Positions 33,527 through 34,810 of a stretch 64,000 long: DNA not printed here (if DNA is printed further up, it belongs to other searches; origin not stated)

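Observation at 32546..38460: PglF-PglE-PglC-like bacillosamine-type module in which an ATP-grasp ligase occupies the place of the N-acetyltransferase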

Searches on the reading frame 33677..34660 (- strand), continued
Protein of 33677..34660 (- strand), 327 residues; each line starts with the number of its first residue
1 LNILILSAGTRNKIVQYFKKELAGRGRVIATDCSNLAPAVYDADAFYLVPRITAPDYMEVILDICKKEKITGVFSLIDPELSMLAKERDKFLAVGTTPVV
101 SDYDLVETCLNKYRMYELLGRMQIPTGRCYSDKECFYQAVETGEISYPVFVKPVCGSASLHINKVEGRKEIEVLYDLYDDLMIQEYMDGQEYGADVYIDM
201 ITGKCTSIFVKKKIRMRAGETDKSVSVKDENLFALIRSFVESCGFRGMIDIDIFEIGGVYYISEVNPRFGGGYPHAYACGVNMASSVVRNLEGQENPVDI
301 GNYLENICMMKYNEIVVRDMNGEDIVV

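Call 75: get_annotated_region(hit=H11, flank=7000)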
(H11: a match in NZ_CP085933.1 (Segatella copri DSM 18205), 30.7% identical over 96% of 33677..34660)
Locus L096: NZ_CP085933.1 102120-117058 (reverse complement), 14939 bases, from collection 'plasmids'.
description: Segatella copri DSM 18205 strain FDAARGOS_1573 plasmid unnamed1, complete sequence
organism: Segatella copri DSM 18205 (NCBI taxid 537011)
taxonomy: Bacteria; Bacteroidota; Bacteroidia; Bacteroidales; Prevotellaceae; Segatella; Segatella copri; Segatella copri DSM 18205
host: -; source: -; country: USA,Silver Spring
typing (MOB-suite, as given by PLSDB): non-mobilizable
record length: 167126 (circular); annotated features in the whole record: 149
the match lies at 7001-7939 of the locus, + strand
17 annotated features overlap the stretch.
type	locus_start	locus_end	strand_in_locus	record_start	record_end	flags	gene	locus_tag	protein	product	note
CDS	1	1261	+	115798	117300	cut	-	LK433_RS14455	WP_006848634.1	amino acid adenylation domain-containing protein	-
CDS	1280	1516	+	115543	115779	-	-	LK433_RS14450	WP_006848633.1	acyl carrier protein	GO:0006633 - fatty acid biosynthetic process [Evidence IEA]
CDS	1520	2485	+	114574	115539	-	-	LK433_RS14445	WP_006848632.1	AAC(3) family N-acetyltransferase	GO:0046677 - response to antibiotic [Evidence IEA]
CDS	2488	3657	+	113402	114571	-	alr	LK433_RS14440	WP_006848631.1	alanine racemase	GO:0009252 - peptidoglycan biosynthetic process [Evidence IEA]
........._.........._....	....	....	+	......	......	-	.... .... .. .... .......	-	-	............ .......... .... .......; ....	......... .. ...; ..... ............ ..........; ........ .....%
CDS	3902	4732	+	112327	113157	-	-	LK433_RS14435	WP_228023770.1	hypothetical protein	-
CDS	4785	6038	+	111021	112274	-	-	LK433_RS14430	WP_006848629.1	glycosyltransferase family 4 protein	-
CDS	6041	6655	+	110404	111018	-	-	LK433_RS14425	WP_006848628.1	sugar transferase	GO:0006486 - protein glycosylation [Evidence IEA]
CDS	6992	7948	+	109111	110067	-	-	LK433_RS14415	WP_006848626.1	ATP-grasp domain-containing protein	-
CDS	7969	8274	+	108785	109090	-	-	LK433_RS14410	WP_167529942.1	glycosyltransferase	-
CDS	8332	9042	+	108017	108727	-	-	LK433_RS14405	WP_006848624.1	glycosyltransferase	-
CDS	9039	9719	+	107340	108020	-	-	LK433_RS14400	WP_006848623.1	HAD family hydrolase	-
CDS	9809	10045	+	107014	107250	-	-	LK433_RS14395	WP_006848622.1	winged helix-turn-helix transcriptional regulator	-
CDS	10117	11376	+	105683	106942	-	-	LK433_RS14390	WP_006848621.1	aminotransferase class I/II-fold pyridoxal phosphate-dependent enzyme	-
CDS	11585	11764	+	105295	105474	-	-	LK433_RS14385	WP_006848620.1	hypothetical protein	-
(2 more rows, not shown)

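Call 76: search_protein_families(library=ncbifam, proteins=[L095:6095-6997:+, L095:5646-6098:+, L095:4550-5659:+, L095:7001-7996:+, L094:7969-8649:+, L094:5237-6352:+, L094:6992-7972:+], max_evalue=1e-8)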
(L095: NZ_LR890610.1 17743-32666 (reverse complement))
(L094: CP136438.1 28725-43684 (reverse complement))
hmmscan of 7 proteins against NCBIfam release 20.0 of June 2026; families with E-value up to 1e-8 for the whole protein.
L095:6095-6997:+ (300 aa): 8 families
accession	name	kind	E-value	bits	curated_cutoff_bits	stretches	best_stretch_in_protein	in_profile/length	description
TIGR01275.1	ACC_deam_rel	subfamily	1.8e-61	208.2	289.4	1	9-299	15-315/321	pyridoxal phosphate-dependent enzymes, D-cysteine desulfhydrase family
NF052482.1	sulfolyase_CuyA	equivalog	9.8e-57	192.2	450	1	15-299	30-325/332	D-cysteate sulfo-lyase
NF052537.1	CoM_syn_XcbE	exception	1.1e-50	172.7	450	1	15-298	30-320/322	coenzyme M biosynthesis enzyme XcbE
NF003032.0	PRK03910.1-5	equivalog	3.5e-47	161.2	469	1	16-299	34-324/330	D-cysteine desulfhydrase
NF010646.0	PRK14045.1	equivalog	3.4e-45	154.7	550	1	16-295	36-315/329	1-aminocyclopropane-1-carboxylate deaminase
NF003030.0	PRK03910.1-3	equivalog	2.2e-44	152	429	1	15-299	36-329/338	D-cysteine desulfhydrase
NF003029.0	PRK03910.1-1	equivalog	2.1e-43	149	610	1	17-299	34-322/328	D-cysteine desulfhydrase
TIGR01274.1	ACC_deam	equivalog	1.2e-36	126.6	392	1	16-299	31-328/337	1-aminocyclopropane-1-carboxylate deaminase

L095:5646-6098:+ (150 aa): 2 families
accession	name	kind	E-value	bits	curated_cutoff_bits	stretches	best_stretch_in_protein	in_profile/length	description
TIGR01575.1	rimI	equivalog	6e-12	45.9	86.4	1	51-130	37-114/132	ribosomal protein S18-alanine N-acetyltransferase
NF000360.1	sat4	exception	7.5e-09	35.9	380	1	44-132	70-157/180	streptothricin N-acetyltransferase Sat4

L095:4550-5659:+ (369 aa): 7 families
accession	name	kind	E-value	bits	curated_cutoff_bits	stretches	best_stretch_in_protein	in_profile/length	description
TIGR04427.1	PLP_DesI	equivalog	3.2e-86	289.9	650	1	15-365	32-383/390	dTDP-4-dehydro-6-deoxyglucose aminotransferase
TIGR03588.1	PseC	equivalog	7.3e-65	219.3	423.5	1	24-361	20-376/380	UDP-4-amino-4,6-dideoxy-N-acetyl-beta-L-altrosamine transaminase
TIGR04181.1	NHT_00031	hypoth_equivalog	1.3e-55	188.7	420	1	18-344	13-357/359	LegC family aminotransferase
NF008658.2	PRK11658.1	equivalog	1.8e-53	181.5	631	1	21-362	20-374/379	UDP-4-amino-4-deoxy-L-arabinose aminotransferase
NF008687.0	PRK11706.1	equivalog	1.7e-52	178.5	375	1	19-362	15-371/375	dTDP-4-amino-4,6-dideoxygalactose transaminase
TIGR02379.1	ECA_wecE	subfamily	4.9e-43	147.3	434.85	1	20-361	16-371/376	dTDP-4-amino-4,6-dideoxy-D-glucose transaminase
NF011936.0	PRK15407.1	equivalog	6.9e-43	146.9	423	2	28-211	59-251/440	lipopolysaccharide biosynthesis protein RfbH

L095:7001-7996:+ (331 aa): 12 families
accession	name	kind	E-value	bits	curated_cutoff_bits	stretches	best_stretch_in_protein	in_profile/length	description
NF009404.0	PRK12767.1-3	equivalog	2e-104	349.2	316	1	1-314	1-314/344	carbamoyl phosphate synthase-like protein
NF009405.0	PRK12767.1-4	equivalog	6.6e-70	235.6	390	1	1-306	1-288/320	carbamoyl phosphate synthase-like protein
NF009406.0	PRK12767.1-5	equivalog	1.1e-65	221.9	271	1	1-315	3-302/327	carbamoyl phosphate synthase-like protein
NF009403.0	PRK12767.1-2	equivalog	7e-46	157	286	1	1-260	1-241/342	carbamoyl phosphate synthase-like protein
NF009402.0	PRK12767.1-1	equivalog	6e-42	143.6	218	1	29-299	32-291/329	carbamoyl phosphate synthase-like protein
NF053643.1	Ddl_archaea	equivalog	7.8e-18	64.6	500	1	64-287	56-275/367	putative pseudomurein biosynthesis ATP-grasp protein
NF002563.0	PRK02186.1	subfamily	8.1e-16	57.4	625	1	102-231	98-216/890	argininosuccinate lyase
TIGR00768.1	rimK_fam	subfamily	7.7e-14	51.7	143.4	1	90-305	67-275/276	RimK family alpha-L-glutamate ligase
TIGR02144.1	LysX_arch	equivalog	5.8e-11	42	275.6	1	91-179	68-159/281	lysine biosynthesis protein LysX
NF002378.0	PRK01372.1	subfamily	1e-10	40.8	243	1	107-221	96-197/305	D-alanine--D-alanine ligase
TIGR03909.1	pyrrolys_PylC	equivalog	1.6e-09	37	248.3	0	67-291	59-260/374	3-methylornithine--L-lysine ligase PylC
NF003671.0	PRK05294.1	equivalog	8.4e-09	33.6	599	0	92-291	647-845/1058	carbamoyl-phosphate synthase large subunit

L094:7969-8649:+ (226 aa): 14 families
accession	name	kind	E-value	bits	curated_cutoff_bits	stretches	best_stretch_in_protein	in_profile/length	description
TIGR02253.1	CTE7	subfamily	3.3e-37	128.4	169.75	1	1-218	1-220/221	TIGR02253 family HAD-type hydrolase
NF009804.0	PRK13288.1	equivalog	3.8e-17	62.5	218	1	1-175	2-166/215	pyrophosphatase PpaX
TIGR02254.1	YjjG_YfnB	equivalog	4.3e-17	62.3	159.9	1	3-218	2-219/223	YjjG family noncanonical pyrimidine nucleotidase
NF006976.0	PRK09449.1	equivalog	4.6e-14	52.5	183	1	103-223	108-223/225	pyrimidine 5'-nucleotidase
NF053830.1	RUBPPhHalo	equivalog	2e-12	47.3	330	1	77-195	90-207/234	ribulose-1,5-bisphosphate 5-phosphatase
TIGR01428.1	HAD_type_II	equivalog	6.4e-12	45.9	125.4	1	2-194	1-193/197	haloacid dehalogenase type II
TIGR01549.1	HAD-SF-IA-v1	subfamily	6.9e-12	46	23.3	1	105-179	76-143/149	HAD-IA family hydrolase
TIGR02252.1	DREG-2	subfamily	2.3e-11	43.8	155.2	1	76-180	93-193/203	HAD hydrolase, REG-2-like, family IA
TIGR01662.1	HAD-SF-IIIA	subfamily_domain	1.5e-10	41.4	44.6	0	80-189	16-136/141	HAD-IIIA family hydrolase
NF009695.0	PRK13222.1-2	equivalog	4e-10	39.5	225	1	2-173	6-176/226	phosphoglycolate phosphatase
NF009697.0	PRK13222.1-4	equivalog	7.6e-10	38.5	327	1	2-174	7-177/232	phosphoglycolate phosphatase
TIGR01449.2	PGP_bact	equivalog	2e-09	37.3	180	1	5-173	1-167/213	phosphoglycolate phosphatase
TIGR01993.1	Pyr-5-nucltdase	equivalog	3.6e-09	36.7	142.9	0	4-173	2-166/183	pyrimidine 5'-nucleotidase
TIGR01681.1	HAD-SF-IIIC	subfamily_domain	5.6e-09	36.9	35.75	0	87-181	31-129/132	HAD-IIIC family phosphatase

L094:5237-6352:+ (371 aa): 7 families
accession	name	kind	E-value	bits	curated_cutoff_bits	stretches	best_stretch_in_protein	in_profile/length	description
TIGR04181.1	NHT_00031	hypoth_equivalog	1.2e-117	392.8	420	1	5-349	1-358/359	LegC family aminotransferase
TIGR03588.1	PseC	equivalog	1.7e-73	247.8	423.5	1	19-367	14-378/380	UDP-4-amino-4,6-dideoxy-N-acetyl-beta-L-altrosamine transaminase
NF008658.2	PRK11658.1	equivalog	1.8e-52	178.2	631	1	6-368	6-376/379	UDP-4-amino-4-deoxy-L-arabinose aminotransferase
TIGR04427.1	PLP_DesI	equivalog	1.2e-50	172.7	650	1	6-366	22-380/390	dTDP-4-dehydro-6-deoxyglucose aminotransferase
NF008687.0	PRK11706.1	equivalog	7.4e-50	169.8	375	1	15-368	10-373/375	dTDP-4-amino-4,6-dideoxygalactose transaminase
NF011936.0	PRK15407.1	equivalog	8.6e-45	153.2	423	2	18-204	48-239/440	lipopolysaccharide biosynthesis protein RfbH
TIGR02379.1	ECA_wecE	subfamily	1.1e-37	129.7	434.85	1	10-367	7-373/376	dTDP-4-amino-4,6-dideoxy-D-glucose transaminase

L094:6992-7972:+ (326 aa): 9 families
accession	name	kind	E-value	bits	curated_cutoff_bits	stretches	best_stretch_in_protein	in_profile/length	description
NF009405.0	PRK12767.1-4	equivalog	1.7e-95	319.7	390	1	5-320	2-317/320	carbamoyl phosphate synthase-like protein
NF009403.0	PRK12767.1-2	equivalog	4.8e-70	236.4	286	2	5-245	2-240/342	carbamoyl phosphate synthase-like protein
NF009406.0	PRK12767.1-5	equivalog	9.2e-70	235.3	271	1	3-326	2-327/327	carbamoyl phosphate synthase-like protein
NF009404.0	PRK12767.1-3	equivalog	1e-59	202.2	316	1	4-318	1-333/344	carbamoyl phosphate synthase-like protein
NF009402.0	PRK12767.1-1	equivalog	2e-47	161.6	218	1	29-312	27-317/329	carbamoyl phosphate synthase-like protein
NF053643.1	Ddl_archaea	equivalog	6.7e-20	71.4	500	1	26-277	19-279/367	putative pseudomurein biosynthesis ATP-grasp protein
TIGR03909.1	pyrrolys_PylC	equivalog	5.9e-12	45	248.3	1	74-292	60-273/374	3-methylornithine--L-lysine ligase PylC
NF002563.0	PRK02186.1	subfamily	9.6e-12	44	625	1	109-273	98-280/890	argininosuccinate lyase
NF002378.0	PRK01372.1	subfamily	1.9e-10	39.9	243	1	115-205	97-195/305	D-alanine--D-alanine ligase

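Call 78: search_solved_structures(query=A1, max_evalue=0.001)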
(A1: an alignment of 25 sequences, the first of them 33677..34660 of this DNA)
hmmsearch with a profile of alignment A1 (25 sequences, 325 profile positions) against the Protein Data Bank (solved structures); distinct sequences matched with E-value up to 0.001: 115 (the best 60 are shown).
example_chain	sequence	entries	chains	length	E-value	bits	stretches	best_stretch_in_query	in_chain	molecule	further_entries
2pn1_A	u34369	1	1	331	3.8e-137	459.8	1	2-323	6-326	Carbamoylphosphate synthase large subunit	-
1ce8_A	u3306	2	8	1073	1.4e-19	73.5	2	88-298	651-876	PROTEIN (CARBAMOYL-PHOSPHATE SYNTHASE) | carbamoyl phosphate synthetase large chain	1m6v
1bxr_A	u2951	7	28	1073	1.5e-19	73.4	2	88-298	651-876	CARBAMOYL-PHOSPHATE SYNTHASE | CARBAMOYL PHOSPHATE SYNTHETASE: LARGE SUBUNIT | CARBAMOYL PHOSPHATE SYNTHETASE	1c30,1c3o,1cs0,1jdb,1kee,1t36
1a9x_A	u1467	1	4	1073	1.7e-18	69.9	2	88-298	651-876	CARBAMOYL PHOSPHATE SYNTHETASE (LARGE CHAIN)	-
6uel_A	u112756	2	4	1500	1.9e-16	63.2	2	92-298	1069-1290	Carbamoyl-phosphate synthase [ammonia], mitochondrial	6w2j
5dot_A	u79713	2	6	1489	2e-16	63.1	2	92-298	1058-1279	Carbamoyl-phosphate synthase [ammonia], mitochondrial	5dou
1e4e_A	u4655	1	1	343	4.9e-14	55.2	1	91-286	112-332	VANCOMYCIN/TEICOPLANIN A-TYPE RESISTANCE PROTEIN VANA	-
1e4e_B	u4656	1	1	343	2e-13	53.3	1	91-286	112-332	VANCOMYCIN/TEICOPLANIN A-TYPE RESISTANCE PROTEIN VANA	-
3vot_A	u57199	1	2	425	6.7e-13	51.5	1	70-291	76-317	L-amino acid ligase, BL00235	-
3se7_A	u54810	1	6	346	9.6e-13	51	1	92-267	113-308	VanA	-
4fu0_A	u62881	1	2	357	8.3e-12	47.9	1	91-267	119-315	D-alanine--D-alanine ligase 7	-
3r23_A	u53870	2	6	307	5.2e-11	45.3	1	60-266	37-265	D-alanine--D-alanine ligase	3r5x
4dim_A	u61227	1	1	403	5.6e-10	41.9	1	102-289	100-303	Phosphoribosylglycinamide synthetase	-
2dzd_A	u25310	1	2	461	8.7e-10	41.3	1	40-270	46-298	pyruvate carboxylase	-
9tps_G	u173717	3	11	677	8.8e-10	41.3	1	40-288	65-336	Biotin carboxylase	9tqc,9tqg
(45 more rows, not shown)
